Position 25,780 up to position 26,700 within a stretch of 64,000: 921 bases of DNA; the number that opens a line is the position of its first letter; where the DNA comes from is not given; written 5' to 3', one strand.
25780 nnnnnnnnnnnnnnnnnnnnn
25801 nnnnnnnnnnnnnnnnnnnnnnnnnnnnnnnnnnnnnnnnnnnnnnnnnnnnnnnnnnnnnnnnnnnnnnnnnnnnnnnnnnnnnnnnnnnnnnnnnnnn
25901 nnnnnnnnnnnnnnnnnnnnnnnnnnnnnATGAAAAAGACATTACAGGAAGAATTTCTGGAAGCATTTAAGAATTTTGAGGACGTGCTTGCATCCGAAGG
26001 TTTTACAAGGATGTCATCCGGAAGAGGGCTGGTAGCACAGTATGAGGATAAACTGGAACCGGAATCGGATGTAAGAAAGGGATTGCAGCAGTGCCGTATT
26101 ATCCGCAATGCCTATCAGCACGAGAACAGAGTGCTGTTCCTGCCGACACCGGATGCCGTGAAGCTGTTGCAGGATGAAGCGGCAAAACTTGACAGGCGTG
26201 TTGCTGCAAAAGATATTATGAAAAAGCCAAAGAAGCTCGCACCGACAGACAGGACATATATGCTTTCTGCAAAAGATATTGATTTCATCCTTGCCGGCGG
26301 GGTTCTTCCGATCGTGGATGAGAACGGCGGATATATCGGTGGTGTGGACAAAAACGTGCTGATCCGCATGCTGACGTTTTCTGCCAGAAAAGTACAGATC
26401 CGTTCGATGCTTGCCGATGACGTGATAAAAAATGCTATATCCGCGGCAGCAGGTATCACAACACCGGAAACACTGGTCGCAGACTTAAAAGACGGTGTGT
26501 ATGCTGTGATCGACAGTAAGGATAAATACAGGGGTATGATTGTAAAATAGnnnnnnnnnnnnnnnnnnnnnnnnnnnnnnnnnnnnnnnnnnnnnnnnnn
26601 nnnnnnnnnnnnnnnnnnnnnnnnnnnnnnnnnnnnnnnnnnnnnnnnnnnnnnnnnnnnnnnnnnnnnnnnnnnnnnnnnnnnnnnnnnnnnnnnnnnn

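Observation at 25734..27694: Candidate HEPN(RNxxxH)–CBS-pair protein with its own small HTH gene, followed by DUF2130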

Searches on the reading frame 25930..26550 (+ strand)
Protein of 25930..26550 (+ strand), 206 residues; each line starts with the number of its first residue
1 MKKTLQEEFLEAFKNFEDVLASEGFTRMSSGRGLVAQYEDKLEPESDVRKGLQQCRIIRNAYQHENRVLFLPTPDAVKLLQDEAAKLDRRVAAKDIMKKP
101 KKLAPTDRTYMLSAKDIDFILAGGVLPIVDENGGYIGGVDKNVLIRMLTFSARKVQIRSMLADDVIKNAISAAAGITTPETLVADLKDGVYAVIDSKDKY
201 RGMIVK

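Call 3: search_protein_families(library=pfam, proteins=[window:25930-26550:+], max_evalue=1)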
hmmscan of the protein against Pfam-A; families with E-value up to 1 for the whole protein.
window:25930-26550:+ (206 aa): 1 family
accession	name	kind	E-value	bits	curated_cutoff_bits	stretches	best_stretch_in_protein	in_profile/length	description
PF00571.33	CBS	-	0.41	11.5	24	0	123-137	31-44/57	CBS domain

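Call 4: search_protein_families(library=padloc, proteins=[window:25930-26550:+], max_evalue=1)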
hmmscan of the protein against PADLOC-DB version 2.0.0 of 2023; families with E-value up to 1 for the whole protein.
window:25930-26550:+ (206 aa): 0 families

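Call 6: find_homologous_proteins(query=window:25930-26550:+)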
Query window:25930-26550:+ (206 aa): 21 proteins with E <= 0.001 among 392 candidates.
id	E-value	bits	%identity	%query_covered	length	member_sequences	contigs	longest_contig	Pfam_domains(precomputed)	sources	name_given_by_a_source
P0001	5.3e-124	429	97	100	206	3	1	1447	-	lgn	-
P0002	4.6e-123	426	97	100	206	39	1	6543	-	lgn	-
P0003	1.9e-118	411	93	100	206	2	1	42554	-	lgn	-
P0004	4.8e-114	397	90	100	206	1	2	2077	-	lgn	-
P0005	6.9e-113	393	90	100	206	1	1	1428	-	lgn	-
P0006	2.0e-102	359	81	100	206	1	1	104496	-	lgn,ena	-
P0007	3.2e-100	351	79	100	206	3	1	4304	-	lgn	-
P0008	3.9e-72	260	63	100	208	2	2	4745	-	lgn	-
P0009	1.5e-70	255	62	100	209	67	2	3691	-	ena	-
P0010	6.9e-68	246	60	100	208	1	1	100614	-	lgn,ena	-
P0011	2.0e-66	241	58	100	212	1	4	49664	-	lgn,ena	-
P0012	6.4e-63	230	53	98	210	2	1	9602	-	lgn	-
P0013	4.0e-60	221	54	98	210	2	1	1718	-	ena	-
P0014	1.1e-59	219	55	98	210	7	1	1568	-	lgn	-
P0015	2.9e-59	218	53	98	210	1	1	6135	-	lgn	-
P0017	7.0e-56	207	53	99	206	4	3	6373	-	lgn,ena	-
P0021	4.2e-48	182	49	99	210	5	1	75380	-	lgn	-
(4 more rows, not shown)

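Call 10: search_solved_structures(query=A1, max_evalue=10, show_alignments=3)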
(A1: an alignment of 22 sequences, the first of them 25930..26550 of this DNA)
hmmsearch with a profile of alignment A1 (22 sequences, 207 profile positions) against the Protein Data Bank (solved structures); distinct sequences matched with E-value up to 10: 5.
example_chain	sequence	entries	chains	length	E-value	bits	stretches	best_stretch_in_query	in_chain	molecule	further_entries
7lzg_A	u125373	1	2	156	0.039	16.9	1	125-206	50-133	CBS domain protein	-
9e6q_3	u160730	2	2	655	0.044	16.7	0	114-147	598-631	Putative signal-transduction protein with CBS domains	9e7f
3kpb_A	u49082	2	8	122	0.16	14.8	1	92-185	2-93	Uncharacterized protein MJ0100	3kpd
3kpc_A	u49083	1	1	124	0.17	14.8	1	92-181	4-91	Uncharacterized protein MJ0100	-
6zz9_A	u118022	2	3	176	0.42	13.5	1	125-206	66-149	CBS domain-containing protein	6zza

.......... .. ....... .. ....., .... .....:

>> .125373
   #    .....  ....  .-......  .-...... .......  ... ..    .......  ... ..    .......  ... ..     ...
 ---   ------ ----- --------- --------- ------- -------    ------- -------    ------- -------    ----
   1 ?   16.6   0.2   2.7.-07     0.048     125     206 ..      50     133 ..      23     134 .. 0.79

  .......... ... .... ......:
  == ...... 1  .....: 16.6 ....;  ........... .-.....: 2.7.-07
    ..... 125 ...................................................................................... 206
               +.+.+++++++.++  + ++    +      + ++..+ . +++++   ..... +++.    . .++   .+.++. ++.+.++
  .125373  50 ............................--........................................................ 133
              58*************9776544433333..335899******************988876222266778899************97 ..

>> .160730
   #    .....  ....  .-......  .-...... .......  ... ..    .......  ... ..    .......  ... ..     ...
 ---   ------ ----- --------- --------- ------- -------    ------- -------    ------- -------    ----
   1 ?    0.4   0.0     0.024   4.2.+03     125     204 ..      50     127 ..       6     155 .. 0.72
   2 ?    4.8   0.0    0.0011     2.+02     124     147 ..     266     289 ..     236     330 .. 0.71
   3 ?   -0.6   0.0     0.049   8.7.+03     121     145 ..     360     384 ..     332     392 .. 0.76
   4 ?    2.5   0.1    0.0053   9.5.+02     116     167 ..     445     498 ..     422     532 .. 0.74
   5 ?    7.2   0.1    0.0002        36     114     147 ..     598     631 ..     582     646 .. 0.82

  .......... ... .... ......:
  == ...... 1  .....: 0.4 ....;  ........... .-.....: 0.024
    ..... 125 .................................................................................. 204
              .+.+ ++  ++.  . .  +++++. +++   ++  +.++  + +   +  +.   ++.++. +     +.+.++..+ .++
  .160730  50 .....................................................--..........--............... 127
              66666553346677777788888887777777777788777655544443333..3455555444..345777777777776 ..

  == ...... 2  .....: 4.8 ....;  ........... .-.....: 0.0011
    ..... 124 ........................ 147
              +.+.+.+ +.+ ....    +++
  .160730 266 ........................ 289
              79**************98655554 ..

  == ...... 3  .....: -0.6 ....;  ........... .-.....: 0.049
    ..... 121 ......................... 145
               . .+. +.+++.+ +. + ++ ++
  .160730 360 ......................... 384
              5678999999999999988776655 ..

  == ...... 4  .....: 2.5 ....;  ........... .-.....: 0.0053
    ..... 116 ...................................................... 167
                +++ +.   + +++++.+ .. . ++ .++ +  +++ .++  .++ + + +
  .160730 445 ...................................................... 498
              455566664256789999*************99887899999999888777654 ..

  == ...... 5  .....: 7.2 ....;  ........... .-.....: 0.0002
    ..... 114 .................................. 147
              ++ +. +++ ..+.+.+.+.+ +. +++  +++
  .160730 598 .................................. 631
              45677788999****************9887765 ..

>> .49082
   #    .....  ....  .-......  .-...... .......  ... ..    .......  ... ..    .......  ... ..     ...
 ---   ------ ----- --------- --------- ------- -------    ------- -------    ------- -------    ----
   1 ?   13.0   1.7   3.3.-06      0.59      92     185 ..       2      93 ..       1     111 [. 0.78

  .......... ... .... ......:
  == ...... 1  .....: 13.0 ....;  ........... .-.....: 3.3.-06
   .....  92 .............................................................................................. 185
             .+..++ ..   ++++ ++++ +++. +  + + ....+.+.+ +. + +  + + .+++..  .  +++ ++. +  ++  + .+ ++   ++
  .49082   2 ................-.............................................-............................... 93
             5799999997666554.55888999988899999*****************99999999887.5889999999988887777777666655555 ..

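Call 11: search_protein_families(library=pfam, alignment_id=A1, max_evalue=10)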
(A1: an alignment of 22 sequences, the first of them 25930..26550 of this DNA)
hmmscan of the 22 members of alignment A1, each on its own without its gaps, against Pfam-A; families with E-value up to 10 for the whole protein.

A. member 1, window:25930-26550:+ (206 aa): 1 family
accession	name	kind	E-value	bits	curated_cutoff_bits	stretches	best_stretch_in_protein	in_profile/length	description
PF00571.33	CBS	-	0.41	11.5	24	1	123-137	31-44/57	CBS domain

B. families by the number of members that match (of 22 scanned): 13 families
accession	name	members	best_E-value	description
PF00571.33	CBS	9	0.0013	CBS domain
PF13643.11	DUF4145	4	0.023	Domain of unknown function (DUF4145)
PF00156.33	Pribosyltran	3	0.0015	Phosphoribosyl transferase domain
PF20185.3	DUF6548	3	0.17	Family of unknown function (DUF6548)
PF04641.18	Rtf2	2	0.099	Rtf2 RING-finger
PF22334.1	TubZ_C_2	1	0.012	Phage tubulin-like protein, C-terminal domain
PF08973.16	TM1506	1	0.039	Domain of unknown function (DUF1893)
PF14069.11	SpoVIF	1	0.085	Stage VI sporulation protein F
PF21305.2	type_II_gspD_N0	1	0.098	GspD-like, N0 domain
PF21136.3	MUS81-like_WH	1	0.1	Crossover junction endonuclease MUS81-like, winged helix domain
PF22309.2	HK-GC-Chemotax_sensor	1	0.11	HK/GC/Chemotaxis protein-like, sensor domain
PF03958.22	Secretin_N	1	0.12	Bacterial type II/III secretion system short domain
PF14022.11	DUF4238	1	0.18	Protein of unknown function (DUF4238)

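Call 13: search_protein_families(library=ncbifam, proteins=[window:25930-26550:+], max_evalue=0.1)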
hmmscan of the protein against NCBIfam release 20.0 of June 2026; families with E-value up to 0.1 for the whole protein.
window:25930-26550:+ (206 aa): 0 families

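Call 14: find_encoding_contigs(protein=P0010, flank=6000, max_places=3)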
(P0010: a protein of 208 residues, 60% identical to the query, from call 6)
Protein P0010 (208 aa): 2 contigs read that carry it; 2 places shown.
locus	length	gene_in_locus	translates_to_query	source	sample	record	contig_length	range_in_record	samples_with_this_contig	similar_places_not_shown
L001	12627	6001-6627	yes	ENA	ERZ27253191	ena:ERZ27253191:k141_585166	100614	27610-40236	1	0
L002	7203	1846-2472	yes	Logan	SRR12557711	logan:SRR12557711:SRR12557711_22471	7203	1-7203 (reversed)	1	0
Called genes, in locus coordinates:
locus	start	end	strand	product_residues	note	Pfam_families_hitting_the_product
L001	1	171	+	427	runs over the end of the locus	-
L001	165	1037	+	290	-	-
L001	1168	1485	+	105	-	-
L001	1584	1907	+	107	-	-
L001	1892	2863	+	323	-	-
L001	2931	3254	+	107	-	-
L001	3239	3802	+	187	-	-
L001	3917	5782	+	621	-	PF00580:UvrD-helicase (faint), PF13245:AAA_19, PF01443:Viral_helicase1 (faint)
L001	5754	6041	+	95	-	PF01381:HTH_3 (faint)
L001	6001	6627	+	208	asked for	-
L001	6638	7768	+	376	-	PF09903:DUF2130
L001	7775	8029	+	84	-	-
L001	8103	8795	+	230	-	-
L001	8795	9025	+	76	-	-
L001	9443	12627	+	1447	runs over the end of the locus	PF18202:TQ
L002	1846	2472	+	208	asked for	-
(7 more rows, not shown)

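Call 15: find_encoding_contigs(protein=P0021, flank=6000, max_places=3)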
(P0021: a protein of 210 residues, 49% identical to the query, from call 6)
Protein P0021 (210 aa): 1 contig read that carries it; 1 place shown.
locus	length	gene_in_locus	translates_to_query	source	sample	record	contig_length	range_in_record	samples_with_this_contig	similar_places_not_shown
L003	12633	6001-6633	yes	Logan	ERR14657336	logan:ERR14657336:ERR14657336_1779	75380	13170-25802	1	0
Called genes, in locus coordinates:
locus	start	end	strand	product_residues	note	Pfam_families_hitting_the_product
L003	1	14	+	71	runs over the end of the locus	-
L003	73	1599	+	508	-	PF01145:Band_7, PF15975:Flot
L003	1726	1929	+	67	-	-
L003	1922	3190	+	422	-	-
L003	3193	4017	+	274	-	-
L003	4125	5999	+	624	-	PF00580:UvrD-helicase (faint), PF13245:AAA_19, PF01443:Viral_helicase1 (faint)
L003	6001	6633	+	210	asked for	-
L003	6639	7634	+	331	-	PF09903:DUF2130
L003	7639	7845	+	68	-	-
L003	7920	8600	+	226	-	-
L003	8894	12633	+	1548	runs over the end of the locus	PF18202:TQ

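Call 16: predict_structure(alignment_id=A1)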
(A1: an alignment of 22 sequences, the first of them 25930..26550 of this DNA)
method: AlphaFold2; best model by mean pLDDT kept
length: 206 residues; sequences in the alignment: 22
mean_pLDDT: 88.3   pTM: 0.61
mean pLDDT of the five models: 88.3, 87.3, 87.0, 84.0, 72.9
residues with pLDDT >= 90: 123; 70-90: 72; 50-70: 11; < 50: 0
segments of 3 or more residues with pLDDT < 50: none
pLDDT, mean of each block of 10 residues (from residue 1): 82 92 80 87 90 91 66 91 85 88 89 91 94 95 90 80 92 94 90 95 93
secondary structure, 60 per line:
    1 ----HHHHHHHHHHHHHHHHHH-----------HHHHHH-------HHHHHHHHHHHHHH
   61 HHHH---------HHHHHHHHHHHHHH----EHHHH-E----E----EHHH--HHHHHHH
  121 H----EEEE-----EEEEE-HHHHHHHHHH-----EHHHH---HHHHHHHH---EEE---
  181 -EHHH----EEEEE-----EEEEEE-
elements in order: H5-22 H34-39 H47-64 H74-87 H93-96 H114-121 E126-129 E135-139 H141-150 H157-160 H164-171 E175-177 E190-194 E200-205

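Call 19: search_protein_representatives(alignment_id=A1)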
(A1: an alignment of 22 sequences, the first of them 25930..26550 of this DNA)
Query: 22 sequences, 207 profile positions. Proteins with E-value up to 0.001 (for the whole library): 143; up to 1e-10: 11; up to 1e-30: 2. The best 143 are listed.
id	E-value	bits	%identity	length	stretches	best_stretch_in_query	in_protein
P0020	2.2e-89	314.9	-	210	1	1-206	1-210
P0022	2.6e-32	128.5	-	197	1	7-206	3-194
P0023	3.3e-13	66.2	-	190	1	5-204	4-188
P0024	4.9e-13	65.6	-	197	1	6-204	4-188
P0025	7.2e-13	65.0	-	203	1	3-204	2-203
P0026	7.5e-13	65.0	-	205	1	1-204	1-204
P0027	1.7e-12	63.8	-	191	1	5-204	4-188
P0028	4.9e-12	62.3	-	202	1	1-204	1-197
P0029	1.3e-11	60.9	-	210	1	2-204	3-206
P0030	1.5e-11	60.7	-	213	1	4-205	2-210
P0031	3.0e-11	59.8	-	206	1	4-204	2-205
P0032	1.2e-10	57.7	-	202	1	9-205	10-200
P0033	1.9e-10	57.2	-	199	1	8-205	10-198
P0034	3.0e-10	56.5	-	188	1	1-204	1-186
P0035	3.6e-10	56.2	-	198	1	4-149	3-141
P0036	4.5e-10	55.9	-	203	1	7-204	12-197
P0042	1.4e-09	54.3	-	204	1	6-205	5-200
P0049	3.2e-09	53.1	-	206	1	6-206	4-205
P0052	8.1e-09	51.8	-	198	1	4-205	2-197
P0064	8.1e-08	48.5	-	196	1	5-204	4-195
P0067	8.8e-08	48.4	-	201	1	4-205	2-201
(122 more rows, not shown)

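Call 24: search_protein_families(library=pfam, alignment_id=A2, max_evalue=1)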
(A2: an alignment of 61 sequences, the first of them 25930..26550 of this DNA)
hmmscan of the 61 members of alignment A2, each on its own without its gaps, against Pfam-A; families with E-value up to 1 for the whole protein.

A. member 1, window:25930-26550:+ (206 aa): 1 family
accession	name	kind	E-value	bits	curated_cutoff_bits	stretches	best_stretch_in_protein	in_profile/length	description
PF00571.33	CBS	-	0.41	11.5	24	0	123-137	31-44/57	CBS domain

B. families by the number of members that match (of 61 scanned): 77 families (the first 25 are shown)
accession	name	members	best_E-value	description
PF00571.33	CBS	53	2.4e-11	CBS domain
PF20185.3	DUF6548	28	2.5e-05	Family of unknown function (DUF6548)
PF17785.7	PUA_3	2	0.017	PUA-like domain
PF07426.16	Dynactin_p22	1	0.00025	Dynactin subunit p22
PF01867.21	Cas_Cas1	1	0.0018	CRISPR associated protein Cas1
PF24449.1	T4_y05I_N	1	0.0039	y05I-like putative transcription factor N-terminal domain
PF02261.22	Asp_decarbox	1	0.0049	Aspartate decarboxylase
PF00156.33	Pribosyltran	1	0.0073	Phosphoribosyl transferase domain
PF01580.24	FtsK_SpoIIIE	1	0.01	FtsK/SpoIIIE family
PF14827.12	dCache_3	1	0.012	Double sensory domain of two-component sensor kinase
PF00621.25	RhoGEF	1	0.013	RhoGEF domain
PF17138.9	DUF5111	1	0.013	Domain of unknown function (DUF5111)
PF24515.1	ARM_KNTC1_3rd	1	0.013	KNTC1 third ARM-repeats domain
PF15732.10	DUF4681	1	0.015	Domain of unknown function (DUF4681)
PF10153.14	Efg1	1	0.017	rRNA-processing protein Efg1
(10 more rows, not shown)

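Call 25: search_protein_families(library=pfam, proteins=[P0023, P0026, P0029, P0036, P0042, P0049, P0052, P0064, P0067, P0022], max_evalue=0.1)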
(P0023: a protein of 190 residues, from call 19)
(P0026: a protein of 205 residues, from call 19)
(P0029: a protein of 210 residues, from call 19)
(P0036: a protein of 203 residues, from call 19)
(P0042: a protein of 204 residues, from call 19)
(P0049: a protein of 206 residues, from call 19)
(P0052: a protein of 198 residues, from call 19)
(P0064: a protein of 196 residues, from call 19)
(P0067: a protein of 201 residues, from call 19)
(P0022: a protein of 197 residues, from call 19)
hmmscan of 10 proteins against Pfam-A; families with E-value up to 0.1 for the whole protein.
P0023 (190 aa): 2 families
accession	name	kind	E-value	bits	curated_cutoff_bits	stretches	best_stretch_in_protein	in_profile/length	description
PF01580.24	FtsK_SpoIIIE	-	0.01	15.7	24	1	71-132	100-161/221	FtsK/SpoIIIE family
PF00571.33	CBS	-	0.041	14.7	24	0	83-126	1-47/57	CBS domain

P0026 (205 aa): 3 families
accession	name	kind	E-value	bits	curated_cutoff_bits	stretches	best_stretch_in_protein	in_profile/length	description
PF00571.33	CBS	-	4.5e-08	33.7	24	1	90-144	1-56/57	CBS domain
PF20185.3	DUF6548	-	0.0048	17.2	27.3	0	43-68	49-74/164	Family of unknown function (DUF6548)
PF07572.17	BCNT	-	0.078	13.6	22.2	0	108-129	16-37/75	Bucentaur or craniofacial development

P0029 (210 aa): 3 families
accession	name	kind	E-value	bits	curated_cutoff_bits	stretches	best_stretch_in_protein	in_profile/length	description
PF00571.33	CBS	-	1.5e-05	25.6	24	1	101-155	1-55/57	CBS domain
PF15732.10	DUF4681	-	0.015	16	27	0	106-133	31-58/125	Domain of unknown function (DUF4681)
PF17202.10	sCache_3_3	-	0.083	13.7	28.8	0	96-146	42-91/107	Single cache domain 3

P0036 (203 aa): 1 family
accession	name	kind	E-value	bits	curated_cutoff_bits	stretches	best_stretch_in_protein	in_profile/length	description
PF00571.33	CBS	-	0.002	18.9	24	1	94-146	1-55/57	CBS domain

P0042 (204 aa): 3 families
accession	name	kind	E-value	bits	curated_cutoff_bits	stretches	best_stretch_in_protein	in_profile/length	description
PF00571.33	CBS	-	1.6e-06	28.8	24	1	99-138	17-56/57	CBS domain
PF20185.3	DUF6548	-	0.0015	18.8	27.3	1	37-79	50-92/164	Family of unknown function (DUF6548)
PF23937.1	DUF7272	-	0.024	14.6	27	1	24-93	24-93/196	Family of unknown function (DUF7272)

P0049 (206 aa): 3 families
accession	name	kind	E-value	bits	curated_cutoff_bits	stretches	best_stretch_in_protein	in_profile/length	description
PF00571.33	CBS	-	3e-05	24.7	24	1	89-134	1-47/57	CBS domain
PF17138.9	DUF5111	-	0.013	15.8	31.9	0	114-145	31-64/122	Domain of unknown function (DUF5111)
PF20185.3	DUF6548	-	0.02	15.2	27.3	1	39-73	46-80/164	Family of unknown function (DUF6548)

P0052 (198 aa): 2 families
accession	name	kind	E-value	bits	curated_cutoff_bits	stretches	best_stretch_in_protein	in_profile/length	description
PF00571.33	CBS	-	0.0072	17.1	24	1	101-137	11-47/57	CBS domain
PF05281.16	Secretogranin_V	-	0.078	13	25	0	39-132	143-230/232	Neuroendocrine protein 7B2 precursor (Secretogranin V)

P0064 (196 aa): 2 families
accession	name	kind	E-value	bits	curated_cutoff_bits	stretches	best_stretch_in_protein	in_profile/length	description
PF00571.33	CBS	-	4e-08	33.9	24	1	100-145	11-56/57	CBS domain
PF20185.3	DUF6548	-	0.058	13.7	27.3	0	41-82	47-90/164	Family of unknown function (DUF6548)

P0067 (201 aa): 2 families
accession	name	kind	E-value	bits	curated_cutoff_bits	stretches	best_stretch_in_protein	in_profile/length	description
PF00571.33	CBS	-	0.00094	19.9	24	1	87-141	1-56/57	CBS domain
PF20185.3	DUF6548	-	0.0011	19.3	27.3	1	27-83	33-99/164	Family of unknown function (DUF6548)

P0022 (197 aa): 2 families
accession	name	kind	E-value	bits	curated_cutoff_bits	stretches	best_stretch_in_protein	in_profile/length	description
PF00571.33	CBS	-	0.00015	22.5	24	0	111-125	32-46/57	CBS domain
PF17785.7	PUA_3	-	0.017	15.3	22.6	0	87-123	12-47/64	PUA-like domain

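Call 43: find_encoding_contigs(protein=P0023, flank=5000, max_places=3)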
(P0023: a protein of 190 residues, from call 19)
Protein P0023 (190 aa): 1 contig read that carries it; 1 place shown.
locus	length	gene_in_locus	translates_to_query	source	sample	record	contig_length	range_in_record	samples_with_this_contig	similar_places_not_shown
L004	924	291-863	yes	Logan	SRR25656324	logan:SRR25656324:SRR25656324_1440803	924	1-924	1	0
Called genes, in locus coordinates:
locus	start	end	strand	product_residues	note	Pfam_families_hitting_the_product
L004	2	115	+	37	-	?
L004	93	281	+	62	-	-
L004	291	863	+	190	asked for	-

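Call 45: find_encoding_contigs(protein=P0022, flank=6000, max_places=3)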
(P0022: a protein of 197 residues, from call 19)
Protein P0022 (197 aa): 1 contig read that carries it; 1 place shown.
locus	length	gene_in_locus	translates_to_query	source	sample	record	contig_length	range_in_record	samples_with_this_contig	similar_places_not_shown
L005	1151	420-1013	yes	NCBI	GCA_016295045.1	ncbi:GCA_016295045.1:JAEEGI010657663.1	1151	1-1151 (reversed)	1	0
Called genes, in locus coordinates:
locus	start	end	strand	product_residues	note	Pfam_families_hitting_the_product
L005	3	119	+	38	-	?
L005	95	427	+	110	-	-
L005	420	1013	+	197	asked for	-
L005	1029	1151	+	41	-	?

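Call 46: find_encoding_contigs(protein=P0026, flank=6000, max_places=3)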
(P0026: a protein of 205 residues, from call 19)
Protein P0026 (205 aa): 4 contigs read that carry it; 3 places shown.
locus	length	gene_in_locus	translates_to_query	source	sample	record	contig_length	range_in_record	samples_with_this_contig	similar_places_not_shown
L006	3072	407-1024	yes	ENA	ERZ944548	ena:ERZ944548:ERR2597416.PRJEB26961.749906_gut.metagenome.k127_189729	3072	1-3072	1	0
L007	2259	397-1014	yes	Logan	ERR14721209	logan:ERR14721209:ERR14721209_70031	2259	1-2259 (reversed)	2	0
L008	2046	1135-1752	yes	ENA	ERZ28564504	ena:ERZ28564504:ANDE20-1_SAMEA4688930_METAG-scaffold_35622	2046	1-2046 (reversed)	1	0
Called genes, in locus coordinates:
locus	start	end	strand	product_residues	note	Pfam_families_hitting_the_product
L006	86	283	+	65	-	-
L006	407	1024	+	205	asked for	PF00571:CBS (weak)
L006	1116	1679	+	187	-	-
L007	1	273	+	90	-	?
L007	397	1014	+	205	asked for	PF00571:CBS (weak)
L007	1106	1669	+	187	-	PF13471:Transglut_core3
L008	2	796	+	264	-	?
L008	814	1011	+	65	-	-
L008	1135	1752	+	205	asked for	PF00571:CBS (weak)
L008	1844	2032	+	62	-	-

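Call 47: find_encoding_contigs(protein=P0029, flank=6000, max_places=3)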
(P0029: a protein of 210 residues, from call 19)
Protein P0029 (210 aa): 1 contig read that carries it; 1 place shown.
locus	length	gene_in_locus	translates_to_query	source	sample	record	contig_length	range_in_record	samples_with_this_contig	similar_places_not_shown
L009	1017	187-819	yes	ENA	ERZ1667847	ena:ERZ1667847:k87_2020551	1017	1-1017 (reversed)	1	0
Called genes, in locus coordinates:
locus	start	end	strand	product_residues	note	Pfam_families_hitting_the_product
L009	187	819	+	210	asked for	PF00571:CBS (faint)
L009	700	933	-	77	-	-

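Call 48: search_dna_similar(query=window:25930-26550:+, collection=plasmids, mode=protein, max_evalue=0.001, max_rows=30)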
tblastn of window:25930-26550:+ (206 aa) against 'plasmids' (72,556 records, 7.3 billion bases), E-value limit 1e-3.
No match.

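Call 49: search_dna_similar(query=window:25930-26550:+, collection=phages, mode=protein, max_evalue=0.001, max_rows=30)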
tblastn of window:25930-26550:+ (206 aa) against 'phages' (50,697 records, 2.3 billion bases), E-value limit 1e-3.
No match.
